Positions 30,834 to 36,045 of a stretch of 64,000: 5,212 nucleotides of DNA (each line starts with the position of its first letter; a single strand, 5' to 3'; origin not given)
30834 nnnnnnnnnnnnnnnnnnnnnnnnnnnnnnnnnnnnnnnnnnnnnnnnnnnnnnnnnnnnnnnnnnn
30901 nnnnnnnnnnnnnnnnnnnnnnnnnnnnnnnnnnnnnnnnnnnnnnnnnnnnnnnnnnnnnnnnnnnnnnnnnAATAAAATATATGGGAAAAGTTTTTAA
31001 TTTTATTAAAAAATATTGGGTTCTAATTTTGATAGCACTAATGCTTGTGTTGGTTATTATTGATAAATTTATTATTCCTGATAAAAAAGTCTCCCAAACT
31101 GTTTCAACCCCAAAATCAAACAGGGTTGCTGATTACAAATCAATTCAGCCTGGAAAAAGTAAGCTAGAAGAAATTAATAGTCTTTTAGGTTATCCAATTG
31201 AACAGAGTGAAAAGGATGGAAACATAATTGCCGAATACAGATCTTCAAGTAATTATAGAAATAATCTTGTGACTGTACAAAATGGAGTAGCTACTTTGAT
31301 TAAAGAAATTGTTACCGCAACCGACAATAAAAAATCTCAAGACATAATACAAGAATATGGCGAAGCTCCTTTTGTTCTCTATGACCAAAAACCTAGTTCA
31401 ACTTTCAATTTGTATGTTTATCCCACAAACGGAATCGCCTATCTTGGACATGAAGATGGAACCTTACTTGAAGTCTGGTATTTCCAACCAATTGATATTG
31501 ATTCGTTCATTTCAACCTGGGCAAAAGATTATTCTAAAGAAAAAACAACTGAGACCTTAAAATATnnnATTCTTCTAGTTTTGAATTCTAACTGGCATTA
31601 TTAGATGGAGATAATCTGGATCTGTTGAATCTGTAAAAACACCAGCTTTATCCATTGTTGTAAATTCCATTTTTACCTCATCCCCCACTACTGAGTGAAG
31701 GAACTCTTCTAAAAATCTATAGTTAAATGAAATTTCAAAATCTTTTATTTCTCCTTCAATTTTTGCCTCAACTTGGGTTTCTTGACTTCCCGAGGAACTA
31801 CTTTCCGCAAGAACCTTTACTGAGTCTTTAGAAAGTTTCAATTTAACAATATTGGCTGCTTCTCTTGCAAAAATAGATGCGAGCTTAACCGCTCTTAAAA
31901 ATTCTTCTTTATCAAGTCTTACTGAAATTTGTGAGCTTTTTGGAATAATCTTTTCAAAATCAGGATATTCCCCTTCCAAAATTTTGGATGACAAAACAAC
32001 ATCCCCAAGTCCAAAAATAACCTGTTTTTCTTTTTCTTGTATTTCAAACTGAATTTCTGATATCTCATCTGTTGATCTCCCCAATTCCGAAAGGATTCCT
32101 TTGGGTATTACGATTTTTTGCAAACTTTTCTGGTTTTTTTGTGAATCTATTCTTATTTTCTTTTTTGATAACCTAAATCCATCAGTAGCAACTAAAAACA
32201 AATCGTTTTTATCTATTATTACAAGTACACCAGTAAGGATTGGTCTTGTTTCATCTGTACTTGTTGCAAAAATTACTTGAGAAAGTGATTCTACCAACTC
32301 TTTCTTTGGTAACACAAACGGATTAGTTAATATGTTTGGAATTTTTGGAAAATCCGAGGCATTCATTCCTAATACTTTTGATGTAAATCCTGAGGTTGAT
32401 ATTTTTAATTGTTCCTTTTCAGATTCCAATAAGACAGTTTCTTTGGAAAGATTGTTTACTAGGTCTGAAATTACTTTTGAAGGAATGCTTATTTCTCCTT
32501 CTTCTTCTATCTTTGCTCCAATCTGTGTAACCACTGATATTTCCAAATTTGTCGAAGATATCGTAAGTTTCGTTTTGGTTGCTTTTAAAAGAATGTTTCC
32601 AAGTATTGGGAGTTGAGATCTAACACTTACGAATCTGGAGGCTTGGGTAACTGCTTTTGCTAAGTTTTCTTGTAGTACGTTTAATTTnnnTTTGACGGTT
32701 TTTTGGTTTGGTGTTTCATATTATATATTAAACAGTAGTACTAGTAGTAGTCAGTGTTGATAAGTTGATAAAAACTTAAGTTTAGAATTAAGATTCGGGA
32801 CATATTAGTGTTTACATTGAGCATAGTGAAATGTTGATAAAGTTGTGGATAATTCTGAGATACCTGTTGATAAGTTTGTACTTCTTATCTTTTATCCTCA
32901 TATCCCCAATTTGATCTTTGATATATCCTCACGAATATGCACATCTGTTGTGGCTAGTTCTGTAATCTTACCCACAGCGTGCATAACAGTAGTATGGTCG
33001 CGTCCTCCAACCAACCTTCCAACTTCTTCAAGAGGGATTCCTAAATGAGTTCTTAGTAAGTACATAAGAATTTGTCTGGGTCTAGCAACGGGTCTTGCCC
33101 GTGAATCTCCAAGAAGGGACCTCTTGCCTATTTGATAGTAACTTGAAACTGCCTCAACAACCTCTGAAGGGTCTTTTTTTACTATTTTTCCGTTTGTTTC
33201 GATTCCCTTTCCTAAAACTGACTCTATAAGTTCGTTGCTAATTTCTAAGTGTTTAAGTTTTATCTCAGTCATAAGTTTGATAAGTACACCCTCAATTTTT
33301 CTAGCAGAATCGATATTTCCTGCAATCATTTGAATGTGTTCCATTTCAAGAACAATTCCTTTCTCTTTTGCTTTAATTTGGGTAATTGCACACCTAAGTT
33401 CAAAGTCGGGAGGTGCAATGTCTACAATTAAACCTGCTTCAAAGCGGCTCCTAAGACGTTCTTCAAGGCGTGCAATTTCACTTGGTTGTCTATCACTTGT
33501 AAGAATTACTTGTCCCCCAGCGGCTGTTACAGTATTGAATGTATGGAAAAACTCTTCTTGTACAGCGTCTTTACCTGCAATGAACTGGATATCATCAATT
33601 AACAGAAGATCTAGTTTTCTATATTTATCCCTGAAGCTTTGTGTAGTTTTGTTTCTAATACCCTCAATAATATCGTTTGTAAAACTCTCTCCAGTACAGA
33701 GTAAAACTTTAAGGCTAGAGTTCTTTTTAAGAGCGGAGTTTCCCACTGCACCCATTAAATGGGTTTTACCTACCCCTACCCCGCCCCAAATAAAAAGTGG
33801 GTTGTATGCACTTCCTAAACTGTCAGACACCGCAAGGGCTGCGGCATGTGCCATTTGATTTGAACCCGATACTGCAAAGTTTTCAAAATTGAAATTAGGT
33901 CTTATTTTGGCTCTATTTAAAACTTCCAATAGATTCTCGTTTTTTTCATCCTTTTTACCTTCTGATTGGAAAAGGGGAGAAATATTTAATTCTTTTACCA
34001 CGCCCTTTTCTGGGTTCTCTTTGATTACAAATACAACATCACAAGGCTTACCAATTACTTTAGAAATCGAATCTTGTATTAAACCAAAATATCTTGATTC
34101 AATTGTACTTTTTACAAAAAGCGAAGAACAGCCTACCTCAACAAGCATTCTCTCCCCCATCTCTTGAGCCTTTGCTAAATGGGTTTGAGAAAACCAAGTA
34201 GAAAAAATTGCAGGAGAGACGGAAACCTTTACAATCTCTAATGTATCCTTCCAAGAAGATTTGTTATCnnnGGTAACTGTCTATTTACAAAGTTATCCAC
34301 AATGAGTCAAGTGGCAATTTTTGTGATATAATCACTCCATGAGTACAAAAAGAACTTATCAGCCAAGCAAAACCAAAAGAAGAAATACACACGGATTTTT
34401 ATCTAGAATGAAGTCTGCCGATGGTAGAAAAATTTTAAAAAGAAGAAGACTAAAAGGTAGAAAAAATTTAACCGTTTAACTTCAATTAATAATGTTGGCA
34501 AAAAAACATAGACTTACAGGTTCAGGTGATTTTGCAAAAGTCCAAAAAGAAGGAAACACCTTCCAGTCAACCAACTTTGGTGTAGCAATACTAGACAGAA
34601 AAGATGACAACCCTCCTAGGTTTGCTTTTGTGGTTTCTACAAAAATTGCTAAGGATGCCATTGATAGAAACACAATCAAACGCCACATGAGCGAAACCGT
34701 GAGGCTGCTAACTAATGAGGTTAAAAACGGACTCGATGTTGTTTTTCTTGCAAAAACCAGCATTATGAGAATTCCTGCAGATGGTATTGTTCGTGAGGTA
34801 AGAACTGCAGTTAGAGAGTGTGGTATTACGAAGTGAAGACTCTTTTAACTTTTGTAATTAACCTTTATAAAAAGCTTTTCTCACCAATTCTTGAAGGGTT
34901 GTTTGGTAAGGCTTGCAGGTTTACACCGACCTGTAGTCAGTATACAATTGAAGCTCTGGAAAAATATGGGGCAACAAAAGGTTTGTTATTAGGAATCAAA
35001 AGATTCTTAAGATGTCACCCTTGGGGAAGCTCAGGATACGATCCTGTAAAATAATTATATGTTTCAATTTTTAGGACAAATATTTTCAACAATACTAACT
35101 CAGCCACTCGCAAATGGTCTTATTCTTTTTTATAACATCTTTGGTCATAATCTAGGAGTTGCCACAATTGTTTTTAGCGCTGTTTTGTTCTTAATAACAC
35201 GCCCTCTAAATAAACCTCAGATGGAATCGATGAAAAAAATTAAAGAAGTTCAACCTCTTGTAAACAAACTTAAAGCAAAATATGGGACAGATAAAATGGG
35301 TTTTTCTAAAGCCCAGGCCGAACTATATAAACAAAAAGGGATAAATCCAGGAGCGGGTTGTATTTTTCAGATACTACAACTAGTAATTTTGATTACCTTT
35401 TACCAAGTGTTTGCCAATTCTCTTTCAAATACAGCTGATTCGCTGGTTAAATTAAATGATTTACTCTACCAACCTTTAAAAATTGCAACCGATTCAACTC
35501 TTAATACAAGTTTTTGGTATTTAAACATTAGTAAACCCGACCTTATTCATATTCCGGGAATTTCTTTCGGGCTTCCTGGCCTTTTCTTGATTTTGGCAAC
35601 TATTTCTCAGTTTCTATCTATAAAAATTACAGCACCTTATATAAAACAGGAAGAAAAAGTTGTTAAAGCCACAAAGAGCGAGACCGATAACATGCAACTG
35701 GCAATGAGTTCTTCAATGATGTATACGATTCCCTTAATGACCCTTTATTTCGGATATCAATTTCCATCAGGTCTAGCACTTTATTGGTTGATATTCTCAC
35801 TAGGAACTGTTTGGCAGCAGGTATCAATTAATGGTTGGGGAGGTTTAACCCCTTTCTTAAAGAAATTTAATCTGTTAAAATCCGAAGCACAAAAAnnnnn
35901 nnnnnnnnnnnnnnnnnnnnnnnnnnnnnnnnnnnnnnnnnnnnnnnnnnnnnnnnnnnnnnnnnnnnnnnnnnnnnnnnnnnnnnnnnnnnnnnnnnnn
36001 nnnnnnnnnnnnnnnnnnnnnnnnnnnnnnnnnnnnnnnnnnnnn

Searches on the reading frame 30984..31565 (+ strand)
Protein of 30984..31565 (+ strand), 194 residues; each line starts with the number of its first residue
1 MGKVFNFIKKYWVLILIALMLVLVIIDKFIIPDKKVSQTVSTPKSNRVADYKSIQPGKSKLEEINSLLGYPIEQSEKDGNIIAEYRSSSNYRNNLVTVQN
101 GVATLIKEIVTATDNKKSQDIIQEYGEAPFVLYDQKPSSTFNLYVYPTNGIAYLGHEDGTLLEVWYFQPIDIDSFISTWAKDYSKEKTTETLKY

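Call 8: search_protein_families(library=pfam, proteins=[window:30984-31565:+], max_evalue=0.01)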
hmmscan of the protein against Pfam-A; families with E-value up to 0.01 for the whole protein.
window:30984-31565:+ (194 aa): 0 families

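Call 77: search_protein_families(library=phrogs, proteins=[window:30984-31565:+], max_evalue=0.01)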
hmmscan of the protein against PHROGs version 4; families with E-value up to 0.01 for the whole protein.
window:30984-31565:+ (194 aa): 1 family
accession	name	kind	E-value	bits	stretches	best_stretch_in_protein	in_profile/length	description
phrog_13096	-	unknown function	0.0007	20.7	0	107-134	19-46/48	-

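Call 78: search_protein_families(library=ncbifam, proteins=[window:30984-31565:+], max_evalue=0.01)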
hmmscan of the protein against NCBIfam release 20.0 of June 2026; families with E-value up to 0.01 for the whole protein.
window:30984-31565:+ (194 aa): 0 families

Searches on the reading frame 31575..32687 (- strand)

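Call 42: search_protein_families(library=pfam, proteins=[window:31575-32687:-], max_evalue=0.001)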
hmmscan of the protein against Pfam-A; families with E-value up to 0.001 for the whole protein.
window:31575-32687:- (370 aa): 3 families
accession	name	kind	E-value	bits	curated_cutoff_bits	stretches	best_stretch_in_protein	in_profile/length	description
PF00712.24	DNA_pol3_beta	-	5.2e-29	101.3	24.4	2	2-117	3-120/120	DNA polymerase III beta subunit, N-terminal domain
PF02767.21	DNA_pol3_beta_2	-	6.2e-28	97.8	27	1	126-243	2-116/116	DNA polymerase III beta subunit, central domain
PF02768.20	DNA_pol3_beta_3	-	2.5e-21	76.2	27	1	246-367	2-121/121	DNA polymerase III beta subunit, C-terminal domain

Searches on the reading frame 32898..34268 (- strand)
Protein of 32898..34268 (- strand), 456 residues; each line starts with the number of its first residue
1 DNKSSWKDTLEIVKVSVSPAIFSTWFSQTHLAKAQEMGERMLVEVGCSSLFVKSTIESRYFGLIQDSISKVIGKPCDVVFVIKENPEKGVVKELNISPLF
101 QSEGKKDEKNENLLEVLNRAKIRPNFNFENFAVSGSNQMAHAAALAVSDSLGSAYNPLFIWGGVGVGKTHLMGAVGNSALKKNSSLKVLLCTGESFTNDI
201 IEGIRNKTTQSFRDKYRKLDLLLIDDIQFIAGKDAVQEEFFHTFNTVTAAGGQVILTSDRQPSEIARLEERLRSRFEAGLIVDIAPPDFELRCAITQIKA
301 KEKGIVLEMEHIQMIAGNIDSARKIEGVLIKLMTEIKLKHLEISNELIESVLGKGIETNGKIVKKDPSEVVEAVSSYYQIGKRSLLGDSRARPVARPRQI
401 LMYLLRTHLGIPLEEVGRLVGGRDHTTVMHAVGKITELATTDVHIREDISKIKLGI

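Call 42: search_protein_families(library=pfam, proteins=[window:32898-34268:-], max_evalue=0.001)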
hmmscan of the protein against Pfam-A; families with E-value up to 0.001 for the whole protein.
window:32898-34268:- (456 aa): 5 families
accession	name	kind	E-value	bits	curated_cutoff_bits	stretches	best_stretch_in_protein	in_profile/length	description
PF00308.24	Bac_DnaA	-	1.4e-61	207.9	23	1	124-283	3-162/162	Bacterial DnaA ATPAse domain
PF08299.17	Bac_DnaA_C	-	4.3e-23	81.6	31.5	1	368-435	2-69/69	Bacterial dnaA protein helix-turn-helix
PF11638.13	DnaA_N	-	3.2e-08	33.6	24.6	1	4-69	2-64/65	DnaA N-terminal domain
PF01695.23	IstB_IS21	-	1.5e-06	28.4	24.1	1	113-260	49-194/238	IstB-like ATP binding protein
PF00004.35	AAA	-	2.9e-06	28.2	21.2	1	159-278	2-125/131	ATPase family associated with various cellular activities (AAA)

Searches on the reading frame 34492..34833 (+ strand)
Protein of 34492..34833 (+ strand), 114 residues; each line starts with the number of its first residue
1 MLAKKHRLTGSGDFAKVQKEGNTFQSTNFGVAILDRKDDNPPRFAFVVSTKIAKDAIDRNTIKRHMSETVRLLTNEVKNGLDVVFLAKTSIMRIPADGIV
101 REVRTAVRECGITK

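Call 94: search_protein_families(library=pfam, proteins=[window:34492-34833:+], max_evalue=0.001)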
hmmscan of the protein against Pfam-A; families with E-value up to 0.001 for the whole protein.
window:34492-34833:+ (114 aa): 1 family
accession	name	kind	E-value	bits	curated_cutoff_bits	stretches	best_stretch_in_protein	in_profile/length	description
PF00825.24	Ribonuclease_P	-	1.6e-23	83.3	22.3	1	2-109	1-107/109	Ribonuclease P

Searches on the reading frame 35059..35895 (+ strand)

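Call 42: search_protein_families(library=pfam, proteins=[window:35059-35895:+], max_evalue=0.001)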
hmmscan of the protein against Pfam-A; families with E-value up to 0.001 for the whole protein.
window:35059-35895:+ (279 aa): 1 family
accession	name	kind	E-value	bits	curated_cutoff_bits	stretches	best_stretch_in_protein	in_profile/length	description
PF02096.25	60KD_IMP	-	5.7e-38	130.9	35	1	33-258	2-162/163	60Kd inner membrane protein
